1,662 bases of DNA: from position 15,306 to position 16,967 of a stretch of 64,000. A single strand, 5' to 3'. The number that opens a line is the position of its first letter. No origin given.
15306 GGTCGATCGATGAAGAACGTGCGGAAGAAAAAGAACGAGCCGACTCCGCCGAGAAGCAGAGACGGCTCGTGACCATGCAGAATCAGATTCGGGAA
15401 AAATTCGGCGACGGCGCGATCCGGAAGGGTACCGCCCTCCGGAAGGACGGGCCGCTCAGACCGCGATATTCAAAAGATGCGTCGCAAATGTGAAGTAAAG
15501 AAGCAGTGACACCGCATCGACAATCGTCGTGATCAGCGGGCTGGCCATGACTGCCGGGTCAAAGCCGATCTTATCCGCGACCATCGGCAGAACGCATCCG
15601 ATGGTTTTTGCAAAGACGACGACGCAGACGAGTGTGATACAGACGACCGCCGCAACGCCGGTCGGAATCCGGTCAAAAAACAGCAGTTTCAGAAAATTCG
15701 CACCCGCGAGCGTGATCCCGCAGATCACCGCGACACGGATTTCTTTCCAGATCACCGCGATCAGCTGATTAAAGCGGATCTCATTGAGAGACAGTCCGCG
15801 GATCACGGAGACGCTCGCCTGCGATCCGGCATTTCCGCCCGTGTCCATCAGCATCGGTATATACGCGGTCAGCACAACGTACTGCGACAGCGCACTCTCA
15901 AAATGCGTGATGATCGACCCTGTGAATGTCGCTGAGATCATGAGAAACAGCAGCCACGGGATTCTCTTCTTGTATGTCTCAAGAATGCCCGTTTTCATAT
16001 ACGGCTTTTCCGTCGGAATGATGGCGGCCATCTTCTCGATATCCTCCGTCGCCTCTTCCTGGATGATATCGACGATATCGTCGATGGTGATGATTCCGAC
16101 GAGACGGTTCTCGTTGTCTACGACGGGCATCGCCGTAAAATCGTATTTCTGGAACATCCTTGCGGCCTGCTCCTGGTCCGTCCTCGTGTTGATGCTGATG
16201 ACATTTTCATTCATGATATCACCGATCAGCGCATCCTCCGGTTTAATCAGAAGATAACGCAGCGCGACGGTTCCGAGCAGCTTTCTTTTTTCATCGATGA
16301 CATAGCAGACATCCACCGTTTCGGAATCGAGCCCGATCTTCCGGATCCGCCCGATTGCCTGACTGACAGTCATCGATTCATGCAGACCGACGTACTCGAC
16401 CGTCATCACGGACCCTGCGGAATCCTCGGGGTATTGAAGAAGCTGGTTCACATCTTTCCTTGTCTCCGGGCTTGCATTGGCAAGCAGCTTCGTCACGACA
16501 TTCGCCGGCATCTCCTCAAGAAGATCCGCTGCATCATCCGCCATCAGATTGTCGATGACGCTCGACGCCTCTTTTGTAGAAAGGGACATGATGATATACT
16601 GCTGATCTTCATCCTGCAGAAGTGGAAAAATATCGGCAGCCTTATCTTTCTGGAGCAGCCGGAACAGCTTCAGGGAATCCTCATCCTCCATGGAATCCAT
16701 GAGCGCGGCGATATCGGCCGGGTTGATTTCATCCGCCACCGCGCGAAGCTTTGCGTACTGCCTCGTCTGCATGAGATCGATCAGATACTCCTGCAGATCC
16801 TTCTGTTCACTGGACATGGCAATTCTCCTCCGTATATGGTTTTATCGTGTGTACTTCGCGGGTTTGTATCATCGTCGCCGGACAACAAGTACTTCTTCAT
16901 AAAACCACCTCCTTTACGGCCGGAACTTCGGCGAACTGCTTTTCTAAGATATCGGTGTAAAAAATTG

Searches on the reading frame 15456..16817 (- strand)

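Call 61: search_protein_families(library=pfam, proteins=[window:15456-16817:-], max_evalue=0.00001)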
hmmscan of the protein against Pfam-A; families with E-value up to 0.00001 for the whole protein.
window:15456-16817:- (453 aa): 3 families
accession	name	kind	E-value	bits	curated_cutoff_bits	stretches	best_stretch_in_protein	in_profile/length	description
PF01769.21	MgtE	-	4.3e-35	121.1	27.6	1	320-443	1-124/125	Divalent cation transporter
PF03448.22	MgtE_N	-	6.6e-28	97.7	25.9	1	32-132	2-102/102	MgtE intracellular N domain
PF00571.33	CBS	-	6e-20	71.8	24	1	198-253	1-56/57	CBS domain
